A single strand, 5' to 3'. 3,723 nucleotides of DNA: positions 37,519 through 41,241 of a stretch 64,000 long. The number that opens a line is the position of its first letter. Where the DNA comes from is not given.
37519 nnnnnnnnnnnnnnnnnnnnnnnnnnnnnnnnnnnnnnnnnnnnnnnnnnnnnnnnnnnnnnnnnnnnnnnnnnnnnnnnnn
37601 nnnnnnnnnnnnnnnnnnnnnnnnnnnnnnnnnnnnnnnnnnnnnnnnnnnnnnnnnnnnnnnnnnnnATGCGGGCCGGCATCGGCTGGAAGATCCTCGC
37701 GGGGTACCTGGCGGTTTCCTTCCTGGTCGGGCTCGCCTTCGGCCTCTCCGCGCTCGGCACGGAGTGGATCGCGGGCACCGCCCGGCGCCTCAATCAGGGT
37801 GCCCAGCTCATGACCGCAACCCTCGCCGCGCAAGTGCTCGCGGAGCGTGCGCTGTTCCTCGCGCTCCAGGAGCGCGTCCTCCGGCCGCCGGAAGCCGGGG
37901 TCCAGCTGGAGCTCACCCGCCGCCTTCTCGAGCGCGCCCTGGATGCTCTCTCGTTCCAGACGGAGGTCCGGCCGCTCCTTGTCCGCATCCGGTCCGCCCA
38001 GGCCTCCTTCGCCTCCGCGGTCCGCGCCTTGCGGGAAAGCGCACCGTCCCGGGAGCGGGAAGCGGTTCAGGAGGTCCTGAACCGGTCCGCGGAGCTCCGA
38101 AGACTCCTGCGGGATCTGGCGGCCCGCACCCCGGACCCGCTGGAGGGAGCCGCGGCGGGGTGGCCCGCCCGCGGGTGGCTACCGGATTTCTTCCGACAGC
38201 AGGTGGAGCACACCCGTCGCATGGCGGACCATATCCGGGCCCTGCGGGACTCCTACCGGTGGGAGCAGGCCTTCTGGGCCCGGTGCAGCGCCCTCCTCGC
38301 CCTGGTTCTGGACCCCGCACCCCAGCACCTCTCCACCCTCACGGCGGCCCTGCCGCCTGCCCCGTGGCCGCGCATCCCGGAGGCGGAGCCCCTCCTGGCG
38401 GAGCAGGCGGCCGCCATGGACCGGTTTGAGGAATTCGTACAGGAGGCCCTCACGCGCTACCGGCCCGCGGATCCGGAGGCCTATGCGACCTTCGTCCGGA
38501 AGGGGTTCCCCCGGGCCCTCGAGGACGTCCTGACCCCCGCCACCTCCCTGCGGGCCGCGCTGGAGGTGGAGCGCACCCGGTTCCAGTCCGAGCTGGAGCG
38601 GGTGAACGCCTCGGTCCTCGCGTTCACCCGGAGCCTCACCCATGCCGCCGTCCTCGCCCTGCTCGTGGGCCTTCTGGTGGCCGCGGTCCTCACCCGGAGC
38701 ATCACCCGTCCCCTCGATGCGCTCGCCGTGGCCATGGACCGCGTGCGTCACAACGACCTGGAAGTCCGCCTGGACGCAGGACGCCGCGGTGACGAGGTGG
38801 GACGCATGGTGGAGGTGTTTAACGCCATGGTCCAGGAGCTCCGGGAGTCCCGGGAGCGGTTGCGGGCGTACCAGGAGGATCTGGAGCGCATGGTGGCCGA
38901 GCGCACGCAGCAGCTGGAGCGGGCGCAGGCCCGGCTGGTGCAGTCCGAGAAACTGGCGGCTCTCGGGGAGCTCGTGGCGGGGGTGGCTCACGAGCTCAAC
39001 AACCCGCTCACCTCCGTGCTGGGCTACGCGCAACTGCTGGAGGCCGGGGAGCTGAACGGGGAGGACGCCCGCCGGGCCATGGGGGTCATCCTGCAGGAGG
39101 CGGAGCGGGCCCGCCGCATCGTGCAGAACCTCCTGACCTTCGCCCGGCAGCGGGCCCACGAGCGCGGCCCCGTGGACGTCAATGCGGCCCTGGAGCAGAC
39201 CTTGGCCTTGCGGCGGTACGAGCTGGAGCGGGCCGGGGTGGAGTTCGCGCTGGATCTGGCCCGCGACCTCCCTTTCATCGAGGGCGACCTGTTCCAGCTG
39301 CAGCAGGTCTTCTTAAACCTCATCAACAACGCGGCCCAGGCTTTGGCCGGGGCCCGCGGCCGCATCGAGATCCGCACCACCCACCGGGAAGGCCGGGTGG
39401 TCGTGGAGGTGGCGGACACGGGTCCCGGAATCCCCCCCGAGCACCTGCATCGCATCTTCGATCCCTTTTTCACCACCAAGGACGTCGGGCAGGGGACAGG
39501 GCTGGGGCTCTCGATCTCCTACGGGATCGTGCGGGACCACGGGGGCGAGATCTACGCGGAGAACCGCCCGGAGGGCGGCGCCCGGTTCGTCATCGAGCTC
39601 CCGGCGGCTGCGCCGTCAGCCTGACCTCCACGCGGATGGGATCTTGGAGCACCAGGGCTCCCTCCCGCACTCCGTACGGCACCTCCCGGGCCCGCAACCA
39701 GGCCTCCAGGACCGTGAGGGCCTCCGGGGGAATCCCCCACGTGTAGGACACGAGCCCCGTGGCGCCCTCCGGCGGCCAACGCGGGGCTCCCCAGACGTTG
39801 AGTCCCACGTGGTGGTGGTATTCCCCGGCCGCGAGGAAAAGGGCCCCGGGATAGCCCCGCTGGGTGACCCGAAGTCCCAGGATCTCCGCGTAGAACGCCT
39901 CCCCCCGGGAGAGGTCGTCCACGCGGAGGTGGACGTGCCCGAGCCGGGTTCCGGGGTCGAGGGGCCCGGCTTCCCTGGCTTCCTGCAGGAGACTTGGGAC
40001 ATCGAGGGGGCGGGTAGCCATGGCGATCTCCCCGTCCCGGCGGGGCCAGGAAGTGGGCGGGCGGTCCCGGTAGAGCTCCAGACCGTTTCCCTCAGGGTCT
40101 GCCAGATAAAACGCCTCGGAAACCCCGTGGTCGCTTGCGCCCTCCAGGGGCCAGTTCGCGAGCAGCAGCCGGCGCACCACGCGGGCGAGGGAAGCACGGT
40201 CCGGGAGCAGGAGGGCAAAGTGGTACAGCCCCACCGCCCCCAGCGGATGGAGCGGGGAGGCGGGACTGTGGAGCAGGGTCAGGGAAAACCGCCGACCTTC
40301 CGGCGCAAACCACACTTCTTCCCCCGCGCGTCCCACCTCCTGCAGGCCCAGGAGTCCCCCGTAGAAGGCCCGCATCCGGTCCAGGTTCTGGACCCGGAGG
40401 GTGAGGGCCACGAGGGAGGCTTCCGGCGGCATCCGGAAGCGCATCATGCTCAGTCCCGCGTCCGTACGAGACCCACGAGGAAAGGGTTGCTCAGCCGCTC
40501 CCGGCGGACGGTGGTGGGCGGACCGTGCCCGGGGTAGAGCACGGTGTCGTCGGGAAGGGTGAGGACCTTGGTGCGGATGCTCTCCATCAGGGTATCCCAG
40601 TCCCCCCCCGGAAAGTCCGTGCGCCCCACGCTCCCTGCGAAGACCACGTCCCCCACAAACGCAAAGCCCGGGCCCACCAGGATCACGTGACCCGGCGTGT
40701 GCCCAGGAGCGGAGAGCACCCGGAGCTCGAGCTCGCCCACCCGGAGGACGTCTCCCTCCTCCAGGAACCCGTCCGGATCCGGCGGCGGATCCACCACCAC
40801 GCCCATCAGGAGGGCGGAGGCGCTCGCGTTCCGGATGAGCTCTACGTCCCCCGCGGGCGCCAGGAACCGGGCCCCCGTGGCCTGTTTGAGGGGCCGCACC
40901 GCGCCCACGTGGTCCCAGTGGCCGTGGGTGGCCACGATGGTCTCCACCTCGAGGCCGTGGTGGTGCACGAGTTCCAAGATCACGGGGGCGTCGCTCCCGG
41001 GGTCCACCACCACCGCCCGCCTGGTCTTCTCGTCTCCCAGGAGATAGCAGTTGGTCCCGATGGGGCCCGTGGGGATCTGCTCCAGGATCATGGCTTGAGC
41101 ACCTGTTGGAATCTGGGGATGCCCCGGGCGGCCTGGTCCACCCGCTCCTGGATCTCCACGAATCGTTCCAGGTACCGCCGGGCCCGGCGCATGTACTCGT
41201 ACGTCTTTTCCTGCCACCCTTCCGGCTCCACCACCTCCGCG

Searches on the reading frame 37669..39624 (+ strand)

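Call 66: search_protein_families(library=pfam, proteins=[window:37669-39624:+], max_evalue=0.00001)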
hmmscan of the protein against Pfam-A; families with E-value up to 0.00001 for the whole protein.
window:37669-39624:+ (651 aa): 3 families
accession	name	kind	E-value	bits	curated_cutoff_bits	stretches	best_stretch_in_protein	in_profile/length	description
PF02518.31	HATPase_c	-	7.4e-31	107.3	26.4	1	540-647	2-110/111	Histidine kinase-, DNA gyrase B-, and HSP90-like ATPase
PF00512.31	HisKA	-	5.3e-17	62.1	26.9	1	432-495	2-64/66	His Kinase A (phospho-acceptor) domain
PF00672.30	HAMP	-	3.9e-14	53.2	25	1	340-393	1-53/53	HAMP domain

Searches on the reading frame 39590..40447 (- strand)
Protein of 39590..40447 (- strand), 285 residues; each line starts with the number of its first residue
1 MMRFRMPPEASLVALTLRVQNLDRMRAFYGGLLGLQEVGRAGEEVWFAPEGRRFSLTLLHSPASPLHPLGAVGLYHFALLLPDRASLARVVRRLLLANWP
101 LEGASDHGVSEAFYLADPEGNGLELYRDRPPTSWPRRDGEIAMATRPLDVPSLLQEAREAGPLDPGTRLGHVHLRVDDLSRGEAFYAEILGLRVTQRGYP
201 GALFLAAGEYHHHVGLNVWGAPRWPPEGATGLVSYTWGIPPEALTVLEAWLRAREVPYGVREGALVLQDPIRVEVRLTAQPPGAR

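Call 66: search_protein_families(library=pfam, proteins=[window:39590-40447:-], max_evalue=0.00001)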
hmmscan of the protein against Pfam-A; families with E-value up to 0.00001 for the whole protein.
window:39590-40447:- (285 aa): 3 families
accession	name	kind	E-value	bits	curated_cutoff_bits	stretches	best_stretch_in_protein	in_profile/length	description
PF00903.31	Glyoxalase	-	3e-19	70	20.6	1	14-125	4-121/121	Glyoxalase/Bleomycin resistance protein/Dioxygenase superfamily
PF18029.7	Glyoxalase_6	-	2.1e-07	32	23.6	0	15-125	2-105/106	Glyoxalase-like domain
PF22677.2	Ble-like_N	-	6.6e-06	26.2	24.5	0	169-195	2-28/41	Bleomycin resistance protein-like N-terminal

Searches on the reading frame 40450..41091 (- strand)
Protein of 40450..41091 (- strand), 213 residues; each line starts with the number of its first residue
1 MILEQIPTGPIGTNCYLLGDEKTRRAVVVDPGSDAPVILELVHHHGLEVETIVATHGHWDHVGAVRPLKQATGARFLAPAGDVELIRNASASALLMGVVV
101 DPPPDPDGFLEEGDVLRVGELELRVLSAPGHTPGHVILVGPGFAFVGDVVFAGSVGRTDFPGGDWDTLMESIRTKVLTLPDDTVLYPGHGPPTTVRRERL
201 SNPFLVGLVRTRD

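Call 66: search_protein_families(library=pfam, proteins=[window:40450-41091:-], max_evalue=0.00001)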
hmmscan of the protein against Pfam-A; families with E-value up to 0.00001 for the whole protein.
window:40450-41091:- (213 aa): 1 family
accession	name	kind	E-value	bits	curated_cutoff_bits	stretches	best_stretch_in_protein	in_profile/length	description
PF00753.33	Lactamase_B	-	4.4e-29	102.3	22.7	1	9-189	2-196/196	Metallo-beta-lactamase superfamily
